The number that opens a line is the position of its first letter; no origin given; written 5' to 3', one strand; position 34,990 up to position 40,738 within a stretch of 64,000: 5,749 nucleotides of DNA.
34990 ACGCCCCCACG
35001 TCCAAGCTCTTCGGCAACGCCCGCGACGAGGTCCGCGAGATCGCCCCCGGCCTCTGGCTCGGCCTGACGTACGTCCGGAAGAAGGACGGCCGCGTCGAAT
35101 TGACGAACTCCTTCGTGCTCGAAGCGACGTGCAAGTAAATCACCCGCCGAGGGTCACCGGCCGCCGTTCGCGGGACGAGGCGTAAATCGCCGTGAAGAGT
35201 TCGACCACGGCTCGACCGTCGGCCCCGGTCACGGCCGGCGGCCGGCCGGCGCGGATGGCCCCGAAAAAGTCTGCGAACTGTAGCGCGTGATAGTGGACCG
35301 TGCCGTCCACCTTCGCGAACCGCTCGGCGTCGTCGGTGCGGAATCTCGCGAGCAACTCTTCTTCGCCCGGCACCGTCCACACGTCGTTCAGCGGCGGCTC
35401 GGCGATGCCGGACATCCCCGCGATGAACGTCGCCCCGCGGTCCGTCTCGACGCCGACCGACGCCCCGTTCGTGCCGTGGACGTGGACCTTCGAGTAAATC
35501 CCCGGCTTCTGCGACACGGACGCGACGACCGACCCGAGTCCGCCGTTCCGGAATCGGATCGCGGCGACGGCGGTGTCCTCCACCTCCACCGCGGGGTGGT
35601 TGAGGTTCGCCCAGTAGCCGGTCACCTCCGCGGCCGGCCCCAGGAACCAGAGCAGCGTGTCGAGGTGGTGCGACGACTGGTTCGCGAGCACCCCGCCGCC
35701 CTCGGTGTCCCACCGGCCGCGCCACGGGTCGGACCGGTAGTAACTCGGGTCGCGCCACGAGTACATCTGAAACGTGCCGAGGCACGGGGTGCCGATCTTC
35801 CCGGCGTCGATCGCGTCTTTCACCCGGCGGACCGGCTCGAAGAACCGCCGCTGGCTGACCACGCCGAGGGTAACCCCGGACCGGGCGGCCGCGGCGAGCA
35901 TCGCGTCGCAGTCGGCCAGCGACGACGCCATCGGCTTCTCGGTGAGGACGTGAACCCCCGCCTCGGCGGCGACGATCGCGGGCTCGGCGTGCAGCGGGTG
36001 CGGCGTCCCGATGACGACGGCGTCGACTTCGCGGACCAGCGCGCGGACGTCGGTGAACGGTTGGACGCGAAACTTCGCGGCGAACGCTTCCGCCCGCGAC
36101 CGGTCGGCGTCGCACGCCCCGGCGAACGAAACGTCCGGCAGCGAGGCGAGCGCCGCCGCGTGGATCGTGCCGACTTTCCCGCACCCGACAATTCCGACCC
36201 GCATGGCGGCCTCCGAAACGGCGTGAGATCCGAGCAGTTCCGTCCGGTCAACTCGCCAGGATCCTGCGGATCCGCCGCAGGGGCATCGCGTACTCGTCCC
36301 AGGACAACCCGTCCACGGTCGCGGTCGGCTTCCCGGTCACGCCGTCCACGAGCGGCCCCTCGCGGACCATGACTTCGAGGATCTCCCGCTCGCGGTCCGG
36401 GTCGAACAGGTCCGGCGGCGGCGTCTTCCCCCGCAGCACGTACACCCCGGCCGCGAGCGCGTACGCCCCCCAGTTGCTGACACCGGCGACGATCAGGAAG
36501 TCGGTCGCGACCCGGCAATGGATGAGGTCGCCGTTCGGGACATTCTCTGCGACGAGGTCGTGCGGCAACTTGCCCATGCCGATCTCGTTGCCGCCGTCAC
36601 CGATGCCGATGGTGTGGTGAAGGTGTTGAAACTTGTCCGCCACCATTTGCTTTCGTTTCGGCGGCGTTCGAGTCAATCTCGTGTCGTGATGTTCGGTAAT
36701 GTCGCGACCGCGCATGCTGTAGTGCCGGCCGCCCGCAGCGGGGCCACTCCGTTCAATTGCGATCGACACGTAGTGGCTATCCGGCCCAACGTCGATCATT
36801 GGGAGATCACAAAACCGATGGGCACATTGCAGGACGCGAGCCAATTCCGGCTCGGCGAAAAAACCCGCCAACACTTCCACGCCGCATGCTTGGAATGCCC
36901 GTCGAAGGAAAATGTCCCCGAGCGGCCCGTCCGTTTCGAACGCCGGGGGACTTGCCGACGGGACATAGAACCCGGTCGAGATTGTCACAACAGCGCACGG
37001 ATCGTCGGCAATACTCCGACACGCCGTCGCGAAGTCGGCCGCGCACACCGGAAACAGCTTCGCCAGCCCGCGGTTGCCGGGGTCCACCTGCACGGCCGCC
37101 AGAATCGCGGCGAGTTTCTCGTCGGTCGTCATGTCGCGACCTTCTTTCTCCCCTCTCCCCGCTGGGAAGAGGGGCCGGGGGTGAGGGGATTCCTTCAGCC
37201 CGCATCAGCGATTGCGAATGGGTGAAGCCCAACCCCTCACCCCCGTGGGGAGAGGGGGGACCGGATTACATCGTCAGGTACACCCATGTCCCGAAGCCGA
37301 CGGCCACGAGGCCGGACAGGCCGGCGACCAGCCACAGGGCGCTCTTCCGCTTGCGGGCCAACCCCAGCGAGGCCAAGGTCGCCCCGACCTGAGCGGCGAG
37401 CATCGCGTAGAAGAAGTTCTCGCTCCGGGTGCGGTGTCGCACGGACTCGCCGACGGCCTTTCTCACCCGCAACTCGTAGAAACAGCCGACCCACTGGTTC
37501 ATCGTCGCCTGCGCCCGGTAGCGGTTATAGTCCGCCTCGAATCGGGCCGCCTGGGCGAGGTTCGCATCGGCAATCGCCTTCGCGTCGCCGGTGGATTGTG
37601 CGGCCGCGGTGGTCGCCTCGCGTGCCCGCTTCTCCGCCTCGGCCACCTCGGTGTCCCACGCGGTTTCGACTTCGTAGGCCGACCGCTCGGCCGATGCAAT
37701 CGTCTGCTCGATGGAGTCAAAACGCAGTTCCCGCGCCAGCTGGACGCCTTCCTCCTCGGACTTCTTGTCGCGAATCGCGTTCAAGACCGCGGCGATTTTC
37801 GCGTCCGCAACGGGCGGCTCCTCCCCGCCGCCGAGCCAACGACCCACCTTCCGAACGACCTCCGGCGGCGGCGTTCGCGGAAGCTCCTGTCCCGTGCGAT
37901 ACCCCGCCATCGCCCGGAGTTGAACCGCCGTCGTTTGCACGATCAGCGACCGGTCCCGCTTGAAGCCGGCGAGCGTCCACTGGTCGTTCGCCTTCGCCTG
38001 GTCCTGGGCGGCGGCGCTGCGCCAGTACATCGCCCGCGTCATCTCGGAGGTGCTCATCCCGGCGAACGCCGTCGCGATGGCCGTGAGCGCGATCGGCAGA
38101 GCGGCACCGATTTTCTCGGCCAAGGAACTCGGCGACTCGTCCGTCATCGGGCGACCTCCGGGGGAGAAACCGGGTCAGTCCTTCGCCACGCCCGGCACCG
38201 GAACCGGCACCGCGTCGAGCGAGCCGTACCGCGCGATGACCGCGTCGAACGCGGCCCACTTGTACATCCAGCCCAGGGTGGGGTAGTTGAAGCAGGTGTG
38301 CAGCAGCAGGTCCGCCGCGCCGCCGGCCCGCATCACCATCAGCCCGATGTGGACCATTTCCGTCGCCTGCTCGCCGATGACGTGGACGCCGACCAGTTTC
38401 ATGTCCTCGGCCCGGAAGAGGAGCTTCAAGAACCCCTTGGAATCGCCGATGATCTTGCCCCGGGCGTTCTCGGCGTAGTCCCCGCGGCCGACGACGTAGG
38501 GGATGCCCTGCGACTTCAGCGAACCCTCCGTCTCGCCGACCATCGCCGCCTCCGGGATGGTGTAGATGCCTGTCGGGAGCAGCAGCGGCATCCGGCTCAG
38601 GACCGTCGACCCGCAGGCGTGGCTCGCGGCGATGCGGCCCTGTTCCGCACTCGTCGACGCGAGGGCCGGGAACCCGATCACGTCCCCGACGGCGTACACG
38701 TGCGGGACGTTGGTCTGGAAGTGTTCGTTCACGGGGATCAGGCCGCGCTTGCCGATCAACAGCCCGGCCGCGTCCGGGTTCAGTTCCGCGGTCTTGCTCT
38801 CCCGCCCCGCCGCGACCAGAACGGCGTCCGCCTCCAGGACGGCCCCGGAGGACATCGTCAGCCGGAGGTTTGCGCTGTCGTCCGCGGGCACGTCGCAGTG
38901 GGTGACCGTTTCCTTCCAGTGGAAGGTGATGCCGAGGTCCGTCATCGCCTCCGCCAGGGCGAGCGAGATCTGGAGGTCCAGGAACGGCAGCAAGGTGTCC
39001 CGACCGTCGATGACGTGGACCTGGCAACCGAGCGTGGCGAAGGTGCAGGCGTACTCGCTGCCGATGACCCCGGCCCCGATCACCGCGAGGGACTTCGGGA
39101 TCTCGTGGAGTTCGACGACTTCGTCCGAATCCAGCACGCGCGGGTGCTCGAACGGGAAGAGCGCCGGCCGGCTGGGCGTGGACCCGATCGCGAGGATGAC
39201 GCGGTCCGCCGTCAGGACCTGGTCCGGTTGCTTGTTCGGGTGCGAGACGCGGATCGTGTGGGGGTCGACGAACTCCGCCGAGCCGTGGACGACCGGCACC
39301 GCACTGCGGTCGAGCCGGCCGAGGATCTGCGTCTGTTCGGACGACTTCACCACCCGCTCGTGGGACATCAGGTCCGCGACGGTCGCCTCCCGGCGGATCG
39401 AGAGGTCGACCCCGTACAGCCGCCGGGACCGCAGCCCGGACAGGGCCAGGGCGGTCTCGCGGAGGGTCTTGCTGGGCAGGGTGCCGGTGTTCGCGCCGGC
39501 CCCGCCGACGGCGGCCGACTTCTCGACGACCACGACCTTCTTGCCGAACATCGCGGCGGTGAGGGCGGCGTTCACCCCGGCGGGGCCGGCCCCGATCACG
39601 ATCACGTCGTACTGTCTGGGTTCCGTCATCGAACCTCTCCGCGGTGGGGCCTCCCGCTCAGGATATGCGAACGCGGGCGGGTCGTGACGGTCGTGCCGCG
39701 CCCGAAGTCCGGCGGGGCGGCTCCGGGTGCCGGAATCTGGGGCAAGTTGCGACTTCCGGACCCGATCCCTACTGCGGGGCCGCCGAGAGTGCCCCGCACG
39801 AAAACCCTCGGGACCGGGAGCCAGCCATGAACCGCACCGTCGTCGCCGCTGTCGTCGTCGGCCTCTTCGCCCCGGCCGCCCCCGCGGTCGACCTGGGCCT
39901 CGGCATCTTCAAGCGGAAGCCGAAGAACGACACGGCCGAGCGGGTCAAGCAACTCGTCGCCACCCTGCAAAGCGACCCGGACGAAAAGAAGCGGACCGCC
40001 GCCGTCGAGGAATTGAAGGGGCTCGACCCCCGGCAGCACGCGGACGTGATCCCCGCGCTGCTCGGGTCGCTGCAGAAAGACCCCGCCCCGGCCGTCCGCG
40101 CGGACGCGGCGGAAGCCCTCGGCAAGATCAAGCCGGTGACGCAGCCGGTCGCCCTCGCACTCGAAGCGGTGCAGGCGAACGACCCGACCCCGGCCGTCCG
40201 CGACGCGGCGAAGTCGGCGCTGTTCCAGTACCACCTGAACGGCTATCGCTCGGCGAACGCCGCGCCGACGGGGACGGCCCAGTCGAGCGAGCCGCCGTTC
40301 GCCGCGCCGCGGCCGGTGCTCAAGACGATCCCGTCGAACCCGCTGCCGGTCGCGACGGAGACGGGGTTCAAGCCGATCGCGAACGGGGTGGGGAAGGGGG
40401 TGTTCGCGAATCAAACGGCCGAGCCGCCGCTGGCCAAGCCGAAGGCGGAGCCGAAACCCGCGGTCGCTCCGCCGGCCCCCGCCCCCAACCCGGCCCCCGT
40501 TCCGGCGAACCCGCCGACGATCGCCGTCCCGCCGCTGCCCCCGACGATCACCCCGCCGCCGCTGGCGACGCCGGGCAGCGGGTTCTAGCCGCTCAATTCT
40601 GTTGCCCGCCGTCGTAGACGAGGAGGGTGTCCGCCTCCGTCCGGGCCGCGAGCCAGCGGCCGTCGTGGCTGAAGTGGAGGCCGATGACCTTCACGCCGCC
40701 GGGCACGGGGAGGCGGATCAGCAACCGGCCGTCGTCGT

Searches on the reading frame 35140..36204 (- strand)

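Call 73: search_protein_families(library=pfam, proteins=[window:35140-36204:-], max_evalue=0.001)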
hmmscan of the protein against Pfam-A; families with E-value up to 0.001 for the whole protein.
window:35140-36204:- (354 aa): 6 families
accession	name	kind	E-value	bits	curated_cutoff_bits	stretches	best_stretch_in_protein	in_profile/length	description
PF01408.29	GFO_IDH_MocA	-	5.8e-30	104.9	24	1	1-115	1-118/120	Oxidoreductase family, NAD-binding Rossmann fold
PF22725.1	GFO_IDH_MocA_C3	-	2.1e-27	96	27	1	125-248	1-122/124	GFO/IDH/MocA C-terminal domain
PF02894.22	GFO_IDH_MocA_C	-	4.6e-25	89.1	22.9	1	129-352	1-218/218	Oxidoreductase family, C-terminal alpha/beta domain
PF03435.24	Sacchrp_dh_NADP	-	0.0005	20.8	25.1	0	3-93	1-98/129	Saccharopine dehydrogenase NADP binding domain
PF03807.23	F420_oxidored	-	0.0009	20.2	21.6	0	2-69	1-69/94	NADP oxidoreductase coenzyme F420-dependent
PF03447.22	NAD_binding_3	-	0.00099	20.3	24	0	7-113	1-113/116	Homoserine dehydrogenase, NAD binding domain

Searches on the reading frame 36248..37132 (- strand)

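Call 73: search_protein_families(library=pfam, proteins=[window:36248-37132:-], max_evalue=0.001)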
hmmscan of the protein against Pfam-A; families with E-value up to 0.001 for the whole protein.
window:36248-37132:- (294 aa): 1 family
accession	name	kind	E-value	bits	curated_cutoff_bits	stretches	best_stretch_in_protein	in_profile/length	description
PF14336.11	GLUCM-like_C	-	2.3e-59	201.7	27.9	2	122-287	136-289/291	D-glutamate cyclase-like, C-terminal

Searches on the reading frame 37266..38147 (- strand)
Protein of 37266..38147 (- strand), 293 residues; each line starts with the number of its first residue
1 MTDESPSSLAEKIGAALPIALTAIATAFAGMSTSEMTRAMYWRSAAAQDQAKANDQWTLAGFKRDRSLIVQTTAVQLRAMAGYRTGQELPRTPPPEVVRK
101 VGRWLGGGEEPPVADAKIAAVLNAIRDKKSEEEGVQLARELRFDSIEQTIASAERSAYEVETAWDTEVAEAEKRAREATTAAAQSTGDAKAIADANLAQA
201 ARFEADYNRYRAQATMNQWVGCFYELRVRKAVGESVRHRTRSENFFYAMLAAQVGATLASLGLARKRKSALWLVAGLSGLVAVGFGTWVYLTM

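Call 73: search_protein_families(library=pfam, proteins=[window:37266-38147:-], max_evalue=0.001)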
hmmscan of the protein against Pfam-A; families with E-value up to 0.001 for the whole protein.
window:37266-38147:- (293 aa): 1 family
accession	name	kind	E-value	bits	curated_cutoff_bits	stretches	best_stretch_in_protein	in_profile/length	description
PF14235.11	DUF4337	-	1e-05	26.2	27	0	177-288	59-159/161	Domain of unknown function (DUF4337)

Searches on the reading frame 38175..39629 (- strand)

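Call 73: search_protein_families(library=pfam, proteins=[window:38175-39629:-], max_evalue=0.001)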
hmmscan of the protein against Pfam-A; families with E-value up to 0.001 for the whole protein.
window:38175-39629:- (484 aa): 18 families
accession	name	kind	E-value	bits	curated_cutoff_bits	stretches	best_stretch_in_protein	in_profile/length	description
PF07992.20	Pyr_redox_2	-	5.3e-64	216.9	26.1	1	7-331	1-291/291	Pyridine nucleotide-disulphide oxidoreductase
PF02852.28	Pyr_redox_dim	-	5.2e-26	91.4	25.3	1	352-459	2-109/110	Pyridine nucleotide-disulphide oxidoreductase, dimerisation domain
PF00070.33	Pyr_redox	-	1.7e-24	86.6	22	1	181-250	2-71/82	Pyridine nucleotide-disulphide oxidoreductase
PF13738.12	Pyr_redox_3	-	2.5e-13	50.4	30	2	137-315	121-305/305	Pyridine nucleotide-disulphide oxidoreductase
PF01266.30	DAO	-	4.5e-13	49.9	27.9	1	8-71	1-70/353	FAD dependent oxidoreductase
PF03486.20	HI0933_like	-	1.4e-10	41.5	50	1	8-42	2-36/244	HI0933-like protein Rossmann domain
PF12831.13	FAD_oxidored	-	5e-10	39.7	27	1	8-55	1-48/416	FAD dependent oxidoreductase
PF13450.12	NAD_binding_8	-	1.1e-07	32.4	21.9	1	11-46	1-36/68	NAD(P)-binding Rossmann-like domain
PF01262.27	AlaDh_PNT_C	-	1.3e-07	31.7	23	0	8-40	30-62/214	Alanine dehydrogenase/PNT, C-terminal domain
PF02737.24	3HCDH_N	-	4.3e-07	30.5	22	1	181-226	2-47/180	3-hydroxyacyl-CoA dehydrogenase, NAD binding domain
PF01134.28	GIDA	-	1.5e-06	28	22.1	1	8-41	1-35/391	Glucose inhibited division protein A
PF00890.30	FAD_binding_2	-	2.2e-06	27.6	20.4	1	8-44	1-37/414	FAD binding domain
PF01494.25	FAD_binding_3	-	5.2e-06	26.4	22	1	7-40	2-35/349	FAD binding domain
PF01946.23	Thi4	-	7.7e-06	25.8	26.2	1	6-51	17-63/235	Thi4 family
PF02826.25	2-Hacid_dh_C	-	7.7e-05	22.6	25.1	0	179-210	37-68/178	D-isomer specific 2-hydroxyacid dehydrogenase, NAD binding domain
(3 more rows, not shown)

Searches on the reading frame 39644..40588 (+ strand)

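Call 73: search_protein_families(library=pfam, proteins=[window:39644-40588:+], max_evalue=0.001)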
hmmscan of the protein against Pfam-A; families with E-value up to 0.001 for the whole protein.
window:39644-40588:+ (314 aa): 3 families
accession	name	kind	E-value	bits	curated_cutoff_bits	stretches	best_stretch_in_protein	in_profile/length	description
PF13646.12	HEAT_2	-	5.1e-12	46.3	27.7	1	102-193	2-87/88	HEAT repeats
PF02985.28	HEAT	-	4.7e-09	36.1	23.5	0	135-162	1-27/31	HEAT repeat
PF13513.12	HEAT_EZ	-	2.3e-05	25.2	27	0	126-162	16-55/55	HEAT-like repeat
